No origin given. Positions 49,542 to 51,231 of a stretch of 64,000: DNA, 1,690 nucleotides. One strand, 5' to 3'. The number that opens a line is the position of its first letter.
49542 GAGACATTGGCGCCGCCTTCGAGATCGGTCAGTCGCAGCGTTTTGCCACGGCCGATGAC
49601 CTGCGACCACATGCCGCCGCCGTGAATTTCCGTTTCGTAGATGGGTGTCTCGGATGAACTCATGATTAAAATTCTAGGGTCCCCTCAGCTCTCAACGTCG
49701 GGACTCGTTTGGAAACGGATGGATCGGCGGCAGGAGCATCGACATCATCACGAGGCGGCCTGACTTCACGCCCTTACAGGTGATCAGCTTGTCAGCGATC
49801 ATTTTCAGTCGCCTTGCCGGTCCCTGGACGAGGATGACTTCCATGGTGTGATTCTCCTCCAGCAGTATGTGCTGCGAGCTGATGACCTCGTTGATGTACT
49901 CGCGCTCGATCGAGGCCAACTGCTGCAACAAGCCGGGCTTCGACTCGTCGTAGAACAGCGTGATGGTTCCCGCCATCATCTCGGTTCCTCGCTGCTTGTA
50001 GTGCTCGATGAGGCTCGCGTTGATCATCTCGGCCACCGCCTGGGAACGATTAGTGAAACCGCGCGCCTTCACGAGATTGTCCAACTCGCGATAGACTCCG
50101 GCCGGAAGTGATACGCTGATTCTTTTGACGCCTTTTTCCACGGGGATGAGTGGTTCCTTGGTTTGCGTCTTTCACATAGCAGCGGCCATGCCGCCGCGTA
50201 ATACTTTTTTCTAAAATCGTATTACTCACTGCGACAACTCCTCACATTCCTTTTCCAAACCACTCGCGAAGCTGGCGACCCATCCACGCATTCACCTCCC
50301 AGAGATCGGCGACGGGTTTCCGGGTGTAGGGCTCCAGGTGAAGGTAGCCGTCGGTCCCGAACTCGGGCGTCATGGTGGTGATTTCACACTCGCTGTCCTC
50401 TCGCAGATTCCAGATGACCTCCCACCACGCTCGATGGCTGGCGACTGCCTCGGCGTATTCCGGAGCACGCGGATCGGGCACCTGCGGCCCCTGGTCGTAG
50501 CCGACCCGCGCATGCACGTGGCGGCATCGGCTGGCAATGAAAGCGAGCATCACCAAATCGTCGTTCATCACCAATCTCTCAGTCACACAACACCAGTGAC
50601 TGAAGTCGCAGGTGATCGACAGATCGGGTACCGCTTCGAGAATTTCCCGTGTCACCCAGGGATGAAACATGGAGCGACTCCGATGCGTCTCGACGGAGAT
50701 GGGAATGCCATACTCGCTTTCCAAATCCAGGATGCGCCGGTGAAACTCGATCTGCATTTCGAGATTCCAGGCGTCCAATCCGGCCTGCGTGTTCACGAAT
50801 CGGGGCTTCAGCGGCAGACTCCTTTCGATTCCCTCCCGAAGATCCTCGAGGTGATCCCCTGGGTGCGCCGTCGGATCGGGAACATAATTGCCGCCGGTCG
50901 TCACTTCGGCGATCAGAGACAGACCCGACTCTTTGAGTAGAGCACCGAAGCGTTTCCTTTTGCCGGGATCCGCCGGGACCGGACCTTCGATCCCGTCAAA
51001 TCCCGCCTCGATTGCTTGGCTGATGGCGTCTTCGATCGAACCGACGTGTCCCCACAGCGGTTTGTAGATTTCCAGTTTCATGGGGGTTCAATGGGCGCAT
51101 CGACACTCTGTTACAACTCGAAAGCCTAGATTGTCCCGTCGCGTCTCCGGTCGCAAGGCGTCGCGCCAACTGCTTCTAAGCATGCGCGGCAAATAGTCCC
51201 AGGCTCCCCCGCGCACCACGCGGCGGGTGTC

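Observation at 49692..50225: NikR-family regulator with a degenerate nickel site and a 28-bp NikR-style dyad, heading a nickel-independent carboxylase operon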

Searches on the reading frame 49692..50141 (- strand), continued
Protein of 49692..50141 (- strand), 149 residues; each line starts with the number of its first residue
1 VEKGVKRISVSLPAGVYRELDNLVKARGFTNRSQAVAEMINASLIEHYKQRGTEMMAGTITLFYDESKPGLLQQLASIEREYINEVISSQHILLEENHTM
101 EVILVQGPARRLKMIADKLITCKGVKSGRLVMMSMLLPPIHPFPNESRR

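Call 52: find_encoding_contigs(protein=P0155, flank=8000, max_places=2)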
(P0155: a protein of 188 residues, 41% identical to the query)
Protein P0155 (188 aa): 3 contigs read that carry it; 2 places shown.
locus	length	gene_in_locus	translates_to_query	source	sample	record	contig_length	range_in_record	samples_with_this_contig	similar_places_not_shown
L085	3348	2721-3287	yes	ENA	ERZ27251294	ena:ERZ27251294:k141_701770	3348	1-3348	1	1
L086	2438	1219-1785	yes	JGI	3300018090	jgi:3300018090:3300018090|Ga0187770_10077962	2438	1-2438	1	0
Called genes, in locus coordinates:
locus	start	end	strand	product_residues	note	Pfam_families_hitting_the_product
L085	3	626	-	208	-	?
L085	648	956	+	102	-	PF05015:HigB-like_toxin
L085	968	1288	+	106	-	PF01381:HTH_3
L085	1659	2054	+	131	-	-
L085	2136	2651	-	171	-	-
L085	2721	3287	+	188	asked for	PF01402:RHH_1 (weak), PF08753:NikR_C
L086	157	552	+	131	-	-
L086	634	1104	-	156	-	-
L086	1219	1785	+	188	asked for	PF01402:RHH_1 (weak), PF08753:NikR_C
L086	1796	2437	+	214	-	?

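Call 53: find_encoding_contigs(protein=P0151, flank=8000, max_places=2)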
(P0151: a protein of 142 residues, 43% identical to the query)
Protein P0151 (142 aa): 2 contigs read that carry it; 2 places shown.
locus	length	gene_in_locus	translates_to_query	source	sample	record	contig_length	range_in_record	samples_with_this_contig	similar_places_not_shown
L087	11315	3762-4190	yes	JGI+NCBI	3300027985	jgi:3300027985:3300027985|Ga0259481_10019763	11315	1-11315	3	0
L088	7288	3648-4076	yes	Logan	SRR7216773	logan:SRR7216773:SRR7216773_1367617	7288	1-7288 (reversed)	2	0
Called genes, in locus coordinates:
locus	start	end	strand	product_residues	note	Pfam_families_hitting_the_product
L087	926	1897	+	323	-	PF13379:NMT1_2, PF09084:NMT1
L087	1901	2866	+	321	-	PF00528:BPD_transp_1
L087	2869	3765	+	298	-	PF02463:SMC_N (faint), PF00005:ABC_tran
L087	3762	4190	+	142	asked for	PF01402:RHH_1 (weak), PF08753:NikR_C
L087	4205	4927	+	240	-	PF09347:DUF1989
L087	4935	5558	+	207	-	PF09347:DUF1989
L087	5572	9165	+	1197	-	PF00289:Biotin_carb_N, PF02786:CPSase_L_D2, PF07478:Dala_Dala_lig_C, PF02785:Biotin_carb_C, PF02626:CT_A_B, PF02682:CT_C_D, PF00364:Biotin_lipoyl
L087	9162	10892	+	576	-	PF01425:Amidase, PF21986:AH_C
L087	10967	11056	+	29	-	-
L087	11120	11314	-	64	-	?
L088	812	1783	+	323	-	PF13379:NMT1_2, PF09084:NMT1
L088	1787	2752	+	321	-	PF00528:BPD_transp_1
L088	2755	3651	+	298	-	PF02463:SMC_N (faint), PF00005:ABC_tran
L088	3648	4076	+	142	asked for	PF01402:RHH_1 (weak), PF08753:NikR_C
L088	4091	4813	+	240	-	PF09347:DUF1989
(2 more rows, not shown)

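Call 54: find_encoding_contigs(protein=P0187, flank=8000, max_places=2)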
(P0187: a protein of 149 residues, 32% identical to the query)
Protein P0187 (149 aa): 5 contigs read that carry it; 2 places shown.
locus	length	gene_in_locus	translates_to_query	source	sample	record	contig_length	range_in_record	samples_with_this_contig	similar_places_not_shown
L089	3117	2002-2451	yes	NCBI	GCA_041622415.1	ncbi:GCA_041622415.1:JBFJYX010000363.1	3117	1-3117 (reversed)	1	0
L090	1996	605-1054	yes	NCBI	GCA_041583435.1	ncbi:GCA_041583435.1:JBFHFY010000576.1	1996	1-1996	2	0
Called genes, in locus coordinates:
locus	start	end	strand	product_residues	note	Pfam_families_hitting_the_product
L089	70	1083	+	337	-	PF00528:BPD_transp_1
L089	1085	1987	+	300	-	PF02463:SMC_N (faint), PF00005:ABC_tran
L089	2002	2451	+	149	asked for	PF01402:RHH_1 (faint), PF08753:NikR_C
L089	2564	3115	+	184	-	?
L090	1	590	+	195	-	PF00005:ABC_tran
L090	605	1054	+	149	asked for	PF01402:RHH_1 (faint), PF08753:NikR_C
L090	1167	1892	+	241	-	PF09347:DUF1989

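Call 55: find_encoding_contigs(protein=P0177, flank=8000, max_places=2)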
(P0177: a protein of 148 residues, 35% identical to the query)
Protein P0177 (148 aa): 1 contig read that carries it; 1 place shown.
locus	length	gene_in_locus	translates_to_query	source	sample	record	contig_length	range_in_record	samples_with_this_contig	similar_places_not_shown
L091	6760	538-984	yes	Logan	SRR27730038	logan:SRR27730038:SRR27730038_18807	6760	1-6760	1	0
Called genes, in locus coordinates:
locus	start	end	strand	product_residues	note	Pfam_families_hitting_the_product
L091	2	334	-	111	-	?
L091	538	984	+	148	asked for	PF01402:RHH_1 (faint), PF08753:NikR_C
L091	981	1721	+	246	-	PF09347:DUF1989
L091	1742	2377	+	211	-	PF09347:DUF1989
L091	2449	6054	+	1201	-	PF00289:Biotin_carb_N, PF02786:CPSase_L_D2, PF07478:Dala_Dala_lig_C, PF02785:Biotin_carb_C, PF02626:CT_A_B, PF02682:CT_C_D, PF00364:Biotin_lipoyl, PF25917:BSH_RND (weak)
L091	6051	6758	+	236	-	?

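Call 56: find_encoding_contigs(protein=P0154, flank=8000, max_places=2)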
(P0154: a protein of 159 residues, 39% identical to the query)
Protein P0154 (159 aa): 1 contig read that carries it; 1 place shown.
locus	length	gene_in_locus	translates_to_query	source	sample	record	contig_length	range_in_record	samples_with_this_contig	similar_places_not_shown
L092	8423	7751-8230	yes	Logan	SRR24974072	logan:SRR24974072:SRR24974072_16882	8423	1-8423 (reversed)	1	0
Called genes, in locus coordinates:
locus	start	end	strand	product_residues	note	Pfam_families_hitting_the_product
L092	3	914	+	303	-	?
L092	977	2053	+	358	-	PF00135:COesterase, PF20434:BD-FAE, PF07859:Abhydrolase_3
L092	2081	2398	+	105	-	PF19649:DUF6152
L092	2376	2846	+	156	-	-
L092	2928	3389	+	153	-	PF20349:DUF6644 (weak)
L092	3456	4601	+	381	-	PF19649:DUF6152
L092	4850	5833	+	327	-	PF13379:NMT1_2, PF09084:NMT1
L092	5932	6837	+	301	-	PF00528:BPD_transp_1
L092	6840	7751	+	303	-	PF00005:ABC_tran, PF13304:AAA_21 (faint)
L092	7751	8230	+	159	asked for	PF08753:NikR_C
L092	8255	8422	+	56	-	?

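Call 64: fold_search(model_id=the predicted structure, library=pdb)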
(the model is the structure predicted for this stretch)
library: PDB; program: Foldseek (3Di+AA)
matches with E <= 10: 1841; with E <= 0.001: 70
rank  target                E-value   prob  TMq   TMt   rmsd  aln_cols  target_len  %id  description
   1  2bj7_A                1.2e-13  1.00  0.56  0.61  12.4       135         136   38  NIKR IN CLOSED CONFORMATION AND NICKEL BOUND TO HIGH-AFFINITY SITES (released 2005-04-08)
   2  2bj3_B                1.8e-13  1.00  0.56  0.61   6.9       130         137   40  NIKR-apo (released 2005-04-08)
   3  2bj9_A                2.0e-13  1.00  0.56  0.63  12.3       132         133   39  NIKR with bound NICKEL and phosphate (released 2005-04-08)
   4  2bj3_C                3.4e-13  1.00  0.56  0.59   6.8       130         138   40  NIKR-apo (released 2005-04-08)
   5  2bj3_A                3.8e-13  1.00  0.58  0.64   7.3       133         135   39  NIKR-apo (released 2005-04-08)
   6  2bj3_D                6.3e-13  1.00  0.56  0.64   7.0       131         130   40  NIKR-apo (released 2005-04-08)
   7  2bj1_A                2.5e-12  1.00  0.58  0.64   6.4       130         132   40  NIKR IN OPEN CONFORMATION AND NICKEL BOUND TO HIGH-AFFINITY SITES (released 2005-04-08)
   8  6mrj_A                1.1e-10  1.00  0.54  0.60  12.3       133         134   26  Crystal structure of H.pylori NikR in complex with DNA (released 2019-11-20)
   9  2wvd_D                1.6e-10  1.00  0.58  0.62   5.1       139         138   27  Structural and mechanistic insights into Helicobacter pylori NikR function (released 2010-01-19)
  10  2wvf_A                2.2e-10  1.00  0.53  0.59  11.4       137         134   26  Structural and mechanistic insights into Helicobacter pylori NikR function (released 2010-01-19)
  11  2wvd_A                3.0e-10  1.00  0.49  0.55  10.4       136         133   26  Structural and mechanistic insights into Helicobacter pylori NikR function (released 2010-01-19)
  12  2wvb_A                3.2e-10  1.00  0.52  0.59  11.3       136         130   26  Structural and mechanistic insights into Helicobacter pylori NikR function (released 2010-01-19)
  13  2caj_A                3.2e-10  1.00  0.50  0.58  11.3       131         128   27  NikR from Helicobacter pylori in closed trans-conformation and nickel bound to 4 intermediary sites (released 2006-07-17)
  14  2wvc_A                4.3e-10  1.00  0.53  0.60  11.5       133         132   27  Structural and mechanistic insights into Helicobacter pylori NikR function (released 2010-01-19)
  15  6mrj_D                4.6e-10  1.00  0.56  0.60  12.4       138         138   26  Crystal structure of H.pylori NikR in complex with DNA (released 2019-11-20)
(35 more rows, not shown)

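Call 68: search_protein_families(library=pfam, proteins=[L062:15027-16061:-, L062:16147-16986:-, L062:17102-18151:-, L062:14007-14894:+, L062:12094-13758:-, L086:1796-2437:+, L069:10444-11073:+, L069:11025-11777:+, L069:11824-13353:+, L065:12506-13852:+], max_evalue=0.001)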
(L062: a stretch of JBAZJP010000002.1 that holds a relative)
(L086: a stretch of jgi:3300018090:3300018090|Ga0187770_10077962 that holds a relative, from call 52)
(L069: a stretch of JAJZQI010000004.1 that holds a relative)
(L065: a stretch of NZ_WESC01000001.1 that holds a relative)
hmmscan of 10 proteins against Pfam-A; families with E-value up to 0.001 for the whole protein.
L062:15027-16061:- (345 aa): 1 family
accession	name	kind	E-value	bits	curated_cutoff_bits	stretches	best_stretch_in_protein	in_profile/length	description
PF00487.30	FA_desaturase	-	5.5e-38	131.6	29.7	1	45-298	2-250/253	Fatty acid desaturase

L062:16147-16986:- (280 aa): 1 family
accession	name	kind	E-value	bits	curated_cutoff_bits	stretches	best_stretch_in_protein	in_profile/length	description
PF01261.30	AP_endonuc_2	-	1.5e-08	35.1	31.1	1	21-189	2-184/249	Xylose isomerase-like TIM barrel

L062:17102-18151:- (350 aa): 3 families
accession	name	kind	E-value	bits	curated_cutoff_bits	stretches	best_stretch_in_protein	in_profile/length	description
PF09084.16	NMT1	-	2.2e-25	90.3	20.5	1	60-268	5-215/216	NMT1/THI5 like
PF13379.11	NMT1_2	-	2.9e-20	73.6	24.7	1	43-276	2-250/252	NMT1-like family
PF12916.12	DUF3834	-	6.4e-05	22.7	22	1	247-282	153-188/202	Protein of unknown function (DUF3834)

L062:14007-14894:+ (296 aa): 3 families
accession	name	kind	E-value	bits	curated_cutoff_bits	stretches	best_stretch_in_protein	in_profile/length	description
PF13411.12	MerR_1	-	3.8e-12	46.6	21.6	1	10-73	2-64/69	MerR HTH family regulatory protein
PF02310.24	B12-binding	-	2.2e-08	34.4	32.1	1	177-266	2-90/121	B12 binding domain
PF00376.29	MerR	-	8e-06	26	28.2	1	11-47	2-38/38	MerR family regulatory protein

L062:12094-13758:- (555 aa): 6 families
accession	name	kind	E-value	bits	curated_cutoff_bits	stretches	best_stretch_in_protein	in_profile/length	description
PF00015.26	MCPsignal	-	1.8e-54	184.6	34.6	1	329-484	3-172/172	Methyl-accepting chemotaxis protein (MCP) signalling domain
PF08447.18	PAS_3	-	1.9e-15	57.3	25.6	1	31-114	2-88/89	PAS fold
PF13426.13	PAS_9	-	1.2e-11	45.2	27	1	20-110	4-93/103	PAS domain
PF00989.32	PAS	-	2.2e-11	44.2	22.6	1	14-110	7-105/113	PAS fold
PF00672.30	HAMP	-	6.6e-09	36.4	25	1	214-260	2-48/53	HAMP domain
PF08448.16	PAS_4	-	6e-05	23.7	23.1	1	24-111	11-98/110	PAS fold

L086:1796-2437:+ (214 aa): 1 family
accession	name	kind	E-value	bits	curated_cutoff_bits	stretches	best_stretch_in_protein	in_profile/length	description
PF09347.15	DUF1989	-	1.4e-50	171.6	27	1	51-214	1-163/168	Domain of unknown function (DUF1989)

L069:10444-11073:+ (210 aa): 1 family
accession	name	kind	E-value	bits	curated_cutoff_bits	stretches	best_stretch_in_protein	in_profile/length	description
PF00300.27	His_Phos_1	-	2.6e-61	207.1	21.7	1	5-197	1-193/194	Histidine phosphatase superfamily (branch 1)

L069:11025-11777:+ (251 aa): 1 family
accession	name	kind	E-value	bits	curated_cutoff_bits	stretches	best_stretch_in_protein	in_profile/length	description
PF00300.27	His_Phos_1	-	1.1e-32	113.8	21.7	2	25-142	1-113/194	Histidine phosphatase superfamily (branch 1)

L069:11824-13353:+ (510 aa): 1 family
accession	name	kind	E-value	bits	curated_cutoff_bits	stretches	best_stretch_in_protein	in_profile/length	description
PF22807.2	TrAA12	-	0.00041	19.2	30.9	1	338-377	397-436/463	TrAA12-like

L065:12506-13852:+ (449 aa): 0 families

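Call 77: find_encoding_contigs(protein=P0149, flank=6000, max_places=2)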
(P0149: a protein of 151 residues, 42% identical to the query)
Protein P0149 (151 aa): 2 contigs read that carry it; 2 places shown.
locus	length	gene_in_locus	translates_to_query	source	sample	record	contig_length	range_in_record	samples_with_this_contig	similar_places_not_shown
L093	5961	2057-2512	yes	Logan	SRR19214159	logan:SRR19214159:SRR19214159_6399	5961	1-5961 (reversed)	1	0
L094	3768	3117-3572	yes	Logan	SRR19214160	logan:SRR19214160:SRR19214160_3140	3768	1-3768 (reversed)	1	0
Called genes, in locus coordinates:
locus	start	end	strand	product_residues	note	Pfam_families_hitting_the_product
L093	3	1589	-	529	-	?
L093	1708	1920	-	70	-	-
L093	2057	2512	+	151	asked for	PF08753:NikR_C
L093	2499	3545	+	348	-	PF01891:CbiM, PF13190:PDGLE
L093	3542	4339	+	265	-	PF02361:CbiQ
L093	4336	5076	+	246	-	PF00005:ABC_tran, PF02463:SMC_N (faint), PF13304:AAA_21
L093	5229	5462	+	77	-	-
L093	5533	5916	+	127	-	PF05258:DciA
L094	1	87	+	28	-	?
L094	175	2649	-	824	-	PF22666:Glyco_hydro_2_N2, PF00703:Glyco_hydro_2, PF17786:Mannosidase_ig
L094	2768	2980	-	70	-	-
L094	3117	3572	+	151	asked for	PF08753:NikR_C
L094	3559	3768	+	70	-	?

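Call 78: find_encoding_contigs(protein=P0170, flank=6000, max_places=2)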
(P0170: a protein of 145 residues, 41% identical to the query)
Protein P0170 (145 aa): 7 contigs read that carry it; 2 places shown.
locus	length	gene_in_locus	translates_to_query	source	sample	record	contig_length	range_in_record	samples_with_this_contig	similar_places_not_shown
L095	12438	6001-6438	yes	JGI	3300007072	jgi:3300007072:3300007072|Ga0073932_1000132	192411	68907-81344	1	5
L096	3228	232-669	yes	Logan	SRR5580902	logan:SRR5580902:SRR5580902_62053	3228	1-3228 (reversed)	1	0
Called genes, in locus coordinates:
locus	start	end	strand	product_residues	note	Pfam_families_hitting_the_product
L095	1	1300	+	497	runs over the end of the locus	PF05221:AdoHcyase, PF00670:AdoHcyase_NAD, PF02826:2-Hacid_dh_C (weak)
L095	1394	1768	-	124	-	-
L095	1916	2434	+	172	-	PF01641:SelR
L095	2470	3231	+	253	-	PF11967:RecO_N, PF02565:RecO_C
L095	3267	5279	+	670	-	PF03483:B3_4, PF03484:B5, PF17759:tRNA_synthFbeta, PF03147:FDX-ACB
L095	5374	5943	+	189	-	PF01814:Hemerythrin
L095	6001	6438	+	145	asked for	PF08753:NikR_C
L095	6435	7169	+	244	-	PF13557:Phenol_MetA_deg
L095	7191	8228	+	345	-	PF01891:CbiM, PF13190:PDGLE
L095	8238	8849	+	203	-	PF02361:CbiQ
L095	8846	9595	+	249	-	PF00005:ABC_tran, PF13304:AAA_21 (faint)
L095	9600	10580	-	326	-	PF02826:2-Hacid_dh_C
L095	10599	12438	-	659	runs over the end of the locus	PF02554:CstA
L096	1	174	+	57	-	?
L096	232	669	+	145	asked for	PF08753:NikR_C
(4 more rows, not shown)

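Call 79: search_protein_families(library=ncbifam, proteins=[L087:926-1894:+, L054:2669-3694:+, L062:5585-6583:+, L062:17102-18151:-, L092:4850-5830:+, L033:3325-4329:-], max_evalue=1e-10)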
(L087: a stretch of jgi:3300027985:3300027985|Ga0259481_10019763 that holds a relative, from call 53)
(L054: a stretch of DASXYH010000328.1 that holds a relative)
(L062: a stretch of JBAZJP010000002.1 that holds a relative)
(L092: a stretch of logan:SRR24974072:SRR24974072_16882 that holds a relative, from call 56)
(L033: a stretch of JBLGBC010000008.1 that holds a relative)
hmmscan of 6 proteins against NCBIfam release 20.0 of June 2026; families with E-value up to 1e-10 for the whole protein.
L087:926-1894:+ (323 aa): 3 families
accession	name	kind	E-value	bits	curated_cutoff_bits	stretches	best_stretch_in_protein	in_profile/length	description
TIGR03427.1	ABC_peri_uca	equivalog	5.3e-44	150.7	333.9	1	22-280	2-265/328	putative urea ABC transporter substrate-binding protein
TIGR01728.1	SsuA_fam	subfamily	4.7e-37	127.8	163.5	1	24-314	1-285/290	aliphatic sulfonate ABC transporter substrate-binding protein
NF008588.0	PRK11553.1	subfamily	4.8e-11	42.2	299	1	5-183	10-191/319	aliphatic sulfonate ABC transporter substrate-binding protein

L054:2669-3694:+ (342 aa): 3 families
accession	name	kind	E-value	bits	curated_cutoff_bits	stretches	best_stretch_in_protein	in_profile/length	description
TIGR03427.1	ABC_peri_uca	equivalog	1.5e-44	152.6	333.9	1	45-330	4-292/328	putative urea ABC transporter substrate-binding protein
TIGR01728.1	SsuA_fam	subfamily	3.5e-43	147.9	163.5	1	45-338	1-288/290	aliphatic sulfonate ABC transporter substrate-binding protein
NF008588.0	PRK11553.1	subfamily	9.6e-11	41.2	299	0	38-206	20-193/319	aliphatic sulfonate ABC transporter substrate-binding protein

L062:5585-6583:+ (333 aa): 4 families
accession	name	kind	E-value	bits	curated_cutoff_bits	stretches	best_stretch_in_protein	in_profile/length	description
TIGR03427.1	ABC_peri_uca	equivalog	5.1e-41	140.9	333.9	1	36-294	4-267/328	putative urea ABC transporter substrate-binding protein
TIGR01728.1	SsuA_fam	subfamily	8.5e-40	136.8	163.5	1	36-287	1-255/290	aliphatic sulfonate ABC transporter substrate-binding protein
TIGR01729.1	taurine_ABC_bnd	equivalog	2.4e-13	50.2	304.25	1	56-196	20-163/300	taurine ABC transporter substrate-binding protein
NF008588.0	PRK11553.1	subfamily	1.7e-11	43.7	299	1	11-195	4-191/319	aliphatic sulfonate ABC transporter substrate-binding protein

L062:17102-18151:- (350 aa): 3 families
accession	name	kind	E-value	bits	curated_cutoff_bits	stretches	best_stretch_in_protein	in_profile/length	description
TIGR01728.1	SsuA_fam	subfamily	1.5e-31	109.8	163.5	1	49-344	1-289/290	aliphatic sulfonate ABC transporter substrate-binding protein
TIGR03427.1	ABC_peri_uca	equivalog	6.6e-28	97.8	333.9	1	70-309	29-268/328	putative urea ABC transporter substrate-binding protein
TIGR01729.1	taurine_ABC_bnd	equivalog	9e-13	48.3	304.25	1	70-268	21-219/300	taurine ABC transporter substrate-binding protein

L092:4850-5830:+ (327 aa): 3 families
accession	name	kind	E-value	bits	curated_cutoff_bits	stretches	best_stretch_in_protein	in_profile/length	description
TIGR03427.1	ABC_peri_uca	equivalog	2e-40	139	333.9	1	30-282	4-262/328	putative urea ABC transporter substrate-binding protein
TIGR01728.1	SsuA_fam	subfamily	1.1e-38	133.1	163.5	1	30-279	1-253/290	aliphatic sulfonate ABC transporter substrate-binding protein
NF008588.0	PRK11553.1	subfamily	4.1e-15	55.5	299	1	14-311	13-311/319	aliphatic sulfonate ABC transporter substrate-binding protein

L033:3325-4329:- (335 aa): 2 families
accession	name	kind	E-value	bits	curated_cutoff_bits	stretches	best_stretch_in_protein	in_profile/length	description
TIGR03427.1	ABC_peri_uca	equivalog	1.1e-41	143.1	333.9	1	31-279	2-255/328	putative urea ABC transporter substrate-binding protein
TIGR01728.1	SsuA_fam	subfamily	2.7e-36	125.3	163.5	1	33-282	1-253/290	aliphatic sulfonate ABC transporter substrate-binding protein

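Call 87: predict_structure(alignment_id=A4)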
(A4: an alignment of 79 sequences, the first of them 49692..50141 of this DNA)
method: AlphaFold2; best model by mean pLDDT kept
length: 149 residues; sequences in the alignment: 79
mean_pLDDT: 85.3   pTM: 0.65
mean pLDDT of the five models: 85.3, 84.4, 84.2, 82.6, 80.2
residues with pLDDT >= 90: 78; 70-90: 55; 50-70: 11; < 50: 5
segments of 3 or more residues with pLDDT < 50: 147-149
pLDDT, mean of each block of 10 residues (from residue 1): 71 93 89 85 78 85 92 94 92 92 93 95 92 74 49
secondary structure, 60 per line:
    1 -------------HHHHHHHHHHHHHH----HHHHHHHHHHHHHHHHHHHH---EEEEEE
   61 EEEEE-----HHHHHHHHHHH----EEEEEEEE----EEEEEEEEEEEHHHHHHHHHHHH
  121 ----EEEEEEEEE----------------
elements in order: H14-27 H32-51 E55-65 H71-81 E86-93 E98-108 H109-120 E125-133

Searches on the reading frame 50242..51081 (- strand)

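Call 3: search_protein_families(library=pfam, proteins=[window:50242-51081:-], max_evalue=0.01)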
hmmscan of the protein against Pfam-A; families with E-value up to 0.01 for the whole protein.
window:50242-51081:- (279 aa): 1 family
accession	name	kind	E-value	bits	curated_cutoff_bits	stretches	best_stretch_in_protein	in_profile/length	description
PF01261.30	AP_endonuc_2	-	2.7e-12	47.4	31.1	1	22-191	3-185/249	Xylose isomerase-like TIM barrel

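Call 4: search_protein_families(library=ncbifam, proteins=[window:50242-51081:-], max_evalue=0.01)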
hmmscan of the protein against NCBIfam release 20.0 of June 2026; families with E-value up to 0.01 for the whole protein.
window:50242-51081:- (279 aa): 0 families
